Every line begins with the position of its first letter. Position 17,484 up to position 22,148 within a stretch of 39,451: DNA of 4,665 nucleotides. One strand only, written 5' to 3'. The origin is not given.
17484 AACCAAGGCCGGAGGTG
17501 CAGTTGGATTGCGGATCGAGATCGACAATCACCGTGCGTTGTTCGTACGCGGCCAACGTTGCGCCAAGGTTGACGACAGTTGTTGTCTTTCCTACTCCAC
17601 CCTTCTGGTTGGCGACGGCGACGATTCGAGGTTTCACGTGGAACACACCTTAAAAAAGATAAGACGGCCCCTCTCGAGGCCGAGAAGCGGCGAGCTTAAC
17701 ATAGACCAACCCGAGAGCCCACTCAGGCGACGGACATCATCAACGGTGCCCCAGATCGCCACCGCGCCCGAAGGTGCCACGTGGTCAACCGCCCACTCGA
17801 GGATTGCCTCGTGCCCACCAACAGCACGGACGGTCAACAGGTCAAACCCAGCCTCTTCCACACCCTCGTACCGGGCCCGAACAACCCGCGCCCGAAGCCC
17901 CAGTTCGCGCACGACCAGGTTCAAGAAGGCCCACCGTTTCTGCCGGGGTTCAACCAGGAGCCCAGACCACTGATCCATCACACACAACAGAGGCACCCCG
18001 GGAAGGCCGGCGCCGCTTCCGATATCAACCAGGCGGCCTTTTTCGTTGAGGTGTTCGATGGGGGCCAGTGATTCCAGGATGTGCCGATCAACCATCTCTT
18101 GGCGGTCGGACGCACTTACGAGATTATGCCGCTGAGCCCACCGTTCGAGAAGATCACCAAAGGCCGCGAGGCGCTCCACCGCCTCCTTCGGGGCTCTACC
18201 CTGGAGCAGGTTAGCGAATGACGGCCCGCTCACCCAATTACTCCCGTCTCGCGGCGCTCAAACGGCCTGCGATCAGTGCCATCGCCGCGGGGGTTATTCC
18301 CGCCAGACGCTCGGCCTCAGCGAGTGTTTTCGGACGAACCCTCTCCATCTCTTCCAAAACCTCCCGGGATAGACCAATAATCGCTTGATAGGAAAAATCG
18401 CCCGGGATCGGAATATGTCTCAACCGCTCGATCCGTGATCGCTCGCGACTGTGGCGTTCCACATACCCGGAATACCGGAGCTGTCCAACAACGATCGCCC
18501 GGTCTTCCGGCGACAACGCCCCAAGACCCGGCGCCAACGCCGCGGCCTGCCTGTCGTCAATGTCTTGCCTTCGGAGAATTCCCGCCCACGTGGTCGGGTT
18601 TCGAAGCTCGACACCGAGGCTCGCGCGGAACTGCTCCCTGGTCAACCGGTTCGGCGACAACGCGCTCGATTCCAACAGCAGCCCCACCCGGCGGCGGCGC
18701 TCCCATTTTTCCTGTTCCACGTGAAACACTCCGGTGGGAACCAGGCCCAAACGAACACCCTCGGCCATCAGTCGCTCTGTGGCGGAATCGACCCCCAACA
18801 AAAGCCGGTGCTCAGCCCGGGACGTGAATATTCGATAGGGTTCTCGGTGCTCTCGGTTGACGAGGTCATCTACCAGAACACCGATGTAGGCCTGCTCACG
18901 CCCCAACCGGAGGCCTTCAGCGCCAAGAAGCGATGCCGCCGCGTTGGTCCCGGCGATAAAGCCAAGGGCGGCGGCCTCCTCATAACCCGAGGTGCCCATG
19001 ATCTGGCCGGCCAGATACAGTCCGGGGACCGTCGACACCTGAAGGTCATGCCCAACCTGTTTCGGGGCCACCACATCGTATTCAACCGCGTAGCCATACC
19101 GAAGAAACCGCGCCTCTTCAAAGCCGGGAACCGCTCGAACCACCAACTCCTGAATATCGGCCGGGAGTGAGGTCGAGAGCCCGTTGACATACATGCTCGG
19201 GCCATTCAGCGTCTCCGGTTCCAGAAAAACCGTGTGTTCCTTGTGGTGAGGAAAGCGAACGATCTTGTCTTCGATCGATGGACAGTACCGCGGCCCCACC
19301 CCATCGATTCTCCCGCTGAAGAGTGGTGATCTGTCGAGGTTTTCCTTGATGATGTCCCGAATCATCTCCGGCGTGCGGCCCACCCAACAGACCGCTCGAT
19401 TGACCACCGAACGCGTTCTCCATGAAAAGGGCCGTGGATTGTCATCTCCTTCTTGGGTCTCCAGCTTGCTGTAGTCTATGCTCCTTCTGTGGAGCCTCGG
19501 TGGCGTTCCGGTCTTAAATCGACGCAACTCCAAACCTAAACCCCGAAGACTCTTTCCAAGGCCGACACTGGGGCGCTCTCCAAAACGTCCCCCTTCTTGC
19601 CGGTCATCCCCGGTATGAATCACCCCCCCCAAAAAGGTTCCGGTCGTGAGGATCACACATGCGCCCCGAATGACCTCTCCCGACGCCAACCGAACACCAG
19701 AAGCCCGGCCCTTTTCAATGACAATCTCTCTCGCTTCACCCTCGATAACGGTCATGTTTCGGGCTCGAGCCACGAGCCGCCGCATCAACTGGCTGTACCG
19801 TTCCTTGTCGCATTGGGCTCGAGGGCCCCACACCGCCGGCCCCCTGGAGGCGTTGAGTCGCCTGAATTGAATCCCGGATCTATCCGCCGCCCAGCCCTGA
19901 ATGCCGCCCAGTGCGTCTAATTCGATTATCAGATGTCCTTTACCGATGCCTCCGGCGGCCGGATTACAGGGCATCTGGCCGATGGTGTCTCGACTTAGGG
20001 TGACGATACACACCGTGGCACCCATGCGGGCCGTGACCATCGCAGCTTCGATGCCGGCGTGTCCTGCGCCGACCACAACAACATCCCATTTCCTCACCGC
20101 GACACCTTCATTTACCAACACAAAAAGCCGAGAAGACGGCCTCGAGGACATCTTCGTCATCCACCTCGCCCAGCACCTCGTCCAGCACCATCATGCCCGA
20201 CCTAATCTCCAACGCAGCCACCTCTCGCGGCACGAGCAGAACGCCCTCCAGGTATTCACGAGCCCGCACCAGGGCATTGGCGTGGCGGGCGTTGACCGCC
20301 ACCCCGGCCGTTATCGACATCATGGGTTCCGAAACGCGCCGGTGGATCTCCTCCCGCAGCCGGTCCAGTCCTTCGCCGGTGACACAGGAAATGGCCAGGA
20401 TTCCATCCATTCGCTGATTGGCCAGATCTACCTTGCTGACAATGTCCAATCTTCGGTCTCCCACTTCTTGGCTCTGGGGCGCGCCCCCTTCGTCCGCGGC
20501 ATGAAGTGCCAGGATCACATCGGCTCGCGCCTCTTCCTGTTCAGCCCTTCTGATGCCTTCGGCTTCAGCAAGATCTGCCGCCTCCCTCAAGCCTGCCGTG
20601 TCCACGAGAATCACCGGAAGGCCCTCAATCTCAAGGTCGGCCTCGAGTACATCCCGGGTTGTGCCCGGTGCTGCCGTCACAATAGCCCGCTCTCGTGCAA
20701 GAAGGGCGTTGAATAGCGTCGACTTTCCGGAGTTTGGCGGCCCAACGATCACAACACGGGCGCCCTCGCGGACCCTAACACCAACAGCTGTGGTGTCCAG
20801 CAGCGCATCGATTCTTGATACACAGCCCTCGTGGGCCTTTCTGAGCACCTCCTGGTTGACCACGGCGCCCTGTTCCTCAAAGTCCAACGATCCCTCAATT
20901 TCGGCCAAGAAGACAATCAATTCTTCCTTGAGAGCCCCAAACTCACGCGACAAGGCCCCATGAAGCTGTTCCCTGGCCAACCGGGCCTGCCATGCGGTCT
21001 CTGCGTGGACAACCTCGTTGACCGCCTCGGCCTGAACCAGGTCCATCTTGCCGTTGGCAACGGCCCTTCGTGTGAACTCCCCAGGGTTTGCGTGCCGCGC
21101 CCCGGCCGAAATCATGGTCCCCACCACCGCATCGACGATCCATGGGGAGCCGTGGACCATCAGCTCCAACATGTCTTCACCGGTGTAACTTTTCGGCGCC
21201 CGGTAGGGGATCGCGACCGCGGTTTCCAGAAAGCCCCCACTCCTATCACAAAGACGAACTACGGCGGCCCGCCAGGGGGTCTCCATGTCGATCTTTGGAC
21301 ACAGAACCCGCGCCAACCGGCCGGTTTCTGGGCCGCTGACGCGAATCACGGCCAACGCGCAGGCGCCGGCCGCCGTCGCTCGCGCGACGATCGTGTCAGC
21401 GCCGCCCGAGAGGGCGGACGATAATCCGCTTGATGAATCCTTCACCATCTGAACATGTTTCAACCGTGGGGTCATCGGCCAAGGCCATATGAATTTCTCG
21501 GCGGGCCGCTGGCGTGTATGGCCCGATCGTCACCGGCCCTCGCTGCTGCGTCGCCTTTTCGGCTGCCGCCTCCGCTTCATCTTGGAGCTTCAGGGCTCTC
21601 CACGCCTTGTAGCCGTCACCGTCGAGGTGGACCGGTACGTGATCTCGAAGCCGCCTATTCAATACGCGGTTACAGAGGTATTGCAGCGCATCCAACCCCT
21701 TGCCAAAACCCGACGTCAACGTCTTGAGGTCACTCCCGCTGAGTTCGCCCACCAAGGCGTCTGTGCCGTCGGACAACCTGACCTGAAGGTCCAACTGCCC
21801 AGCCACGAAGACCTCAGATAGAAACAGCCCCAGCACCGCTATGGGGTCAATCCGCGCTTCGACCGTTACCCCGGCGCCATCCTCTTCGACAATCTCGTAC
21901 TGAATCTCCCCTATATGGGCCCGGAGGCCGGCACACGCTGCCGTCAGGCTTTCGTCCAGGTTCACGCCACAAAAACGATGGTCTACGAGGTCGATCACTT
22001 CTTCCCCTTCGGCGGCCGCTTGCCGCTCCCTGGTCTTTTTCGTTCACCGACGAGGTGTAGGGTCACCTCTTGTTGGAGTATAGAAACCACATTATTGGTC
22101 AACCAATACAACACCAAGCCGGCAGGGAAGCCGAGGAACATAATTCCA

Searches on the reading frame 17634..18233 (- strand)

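Call 35: search_protein_families(library=pfam, proteins=[window:17634-18233:-], max_evalue=0.001)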
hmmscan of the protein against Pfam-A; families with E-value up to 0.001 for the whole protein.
window:17634-18233:- (199 aa): 1 family
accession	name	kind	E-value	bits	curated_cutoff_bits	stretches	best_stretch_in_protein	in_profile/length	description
PF02527.21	GidB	-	8e-36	123.5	27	1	20-158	3-144/184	rRNA small subunit methyltransferase G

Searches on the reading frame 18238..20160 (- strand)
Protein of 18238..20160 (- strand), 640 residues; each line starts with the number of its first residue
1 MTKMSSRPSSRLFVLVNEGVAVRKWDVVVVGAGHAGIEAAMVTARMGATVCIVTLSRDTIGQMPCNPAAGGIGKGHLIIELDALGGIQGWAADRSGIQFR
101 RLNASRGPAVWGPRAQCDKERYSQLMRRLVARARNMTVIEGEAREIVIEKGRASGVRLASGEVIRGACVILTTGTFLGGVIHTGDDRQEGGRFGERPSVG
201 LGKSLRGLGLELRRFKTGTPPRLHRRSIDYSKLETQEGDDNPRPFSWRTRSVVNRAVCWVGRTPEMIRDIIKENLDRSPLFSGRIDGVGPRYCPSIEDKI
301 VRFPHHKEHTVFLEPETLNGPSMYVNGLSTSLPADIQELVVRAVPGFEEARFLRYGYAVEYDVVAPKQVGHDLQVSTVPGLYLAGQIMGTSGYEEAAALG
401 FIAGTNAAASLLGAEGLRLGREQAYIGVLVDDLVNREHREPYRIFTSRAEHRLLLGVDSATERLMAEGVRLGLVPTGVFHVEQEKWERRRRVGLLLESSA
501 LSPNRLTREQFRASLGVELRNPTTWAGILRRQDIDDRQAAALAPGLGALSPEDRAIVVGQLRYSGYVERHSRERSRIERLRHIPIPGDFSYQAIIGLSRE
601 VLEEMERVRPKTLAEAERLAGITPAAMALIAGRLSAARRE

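Call 36: search_protein_families(library=pfam, proteins=[window:18238-20160:-], max_evalue=0.001)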
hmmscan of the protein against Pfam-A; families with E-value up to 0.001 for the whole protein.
window:18238-20160:- (640 aa): 5 families
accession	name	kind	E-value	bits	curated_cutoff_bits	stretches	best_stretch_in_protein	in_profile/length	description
PF01134.28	GIDA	-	1.2e-147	492.5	22.1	1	26-414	1-390/391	Glucose inhibited division protein A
PF13932.14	SAM_GIDA_C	-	7.7e-16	58.1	27.1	1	576-630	2-56/57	tRNA modifying enzyme MnmG/GidA C-terminal helical bundle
PF21680.2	GIDA_C_1st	-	9.1e-06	26.8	24.7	1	483-570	8-95/96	tRNA modifying enzyme MnmG/GidA C-terminal helical domain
PF12831.13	FAD_oxidored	-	1.1e-05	25.3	27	1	26-170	1-141/416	FAD dependent oxidoreductase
PF01262.27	AlaDh_PNT_C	-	3.2e-05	23.9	23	1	19-61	22-65/214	Alanine dehydrogenase/PNT, C-terminal domain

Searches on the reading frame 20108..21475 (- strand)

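Call 36: search_protein_families(library=pfam, proteins=[window:20108-21475:-], max_evalue=0.001)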
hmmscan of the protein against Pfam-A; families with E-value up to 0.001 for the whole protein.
window:20108-21475:- (455 aa): 6 families
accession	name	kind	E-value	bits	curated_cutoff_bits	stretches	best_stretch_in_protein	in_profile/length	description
PF12631.12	MnmE_helical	-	9.4e-40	137.4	40.1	1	146-452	1-211/211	MnmE helical domain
PF10396.14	TrmE_N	-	3.2e-32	111.6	29.8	1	28-143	1-117/117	GTP-binding protein TrmE N-terminus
PF01926.29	MMR_HSR1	-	4.5e-22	78.7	21.9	1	240-338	1-96/113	50S ribosome-binding GTPase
PF02421.24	FeoB_N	-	1.6e-08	34.7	27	1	240-324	2-85/156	Ferrous iron transport protein B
PF19275.4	HflX_C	-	2.5e-05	24.7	26.4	1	355-395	8-48/102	HflX C-terminal domain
PF00005.33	ABC_tran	-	0.00028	21.9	25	1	231-264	4-37/137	ABC transporter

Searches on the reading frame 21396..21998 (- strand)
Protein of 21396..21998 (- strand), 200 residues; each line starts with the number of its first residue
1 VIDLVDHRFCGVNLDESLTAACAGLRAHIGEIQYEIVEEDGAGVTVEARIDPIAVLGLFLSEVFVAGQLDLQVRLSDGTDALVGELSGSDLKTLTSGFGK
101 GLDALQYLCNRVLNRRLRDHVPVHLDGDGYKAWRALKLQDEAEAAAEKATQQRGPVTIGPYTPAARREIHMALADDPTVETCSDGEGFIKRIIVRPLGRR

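Call 36: search_protein_families(library=pfam, proteins=[window:21396-21998:-], max_evalue=0.001)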
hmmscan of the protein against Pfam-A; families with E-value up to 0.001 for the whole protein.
window:21396-21998:- (200 aa): 1 family
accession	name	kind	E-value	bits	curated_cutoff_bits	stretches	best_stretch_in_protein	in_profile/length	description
PF01424.28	R3H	-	2.3e-07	31.2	26.8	1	138-196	3-60/60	R3H domain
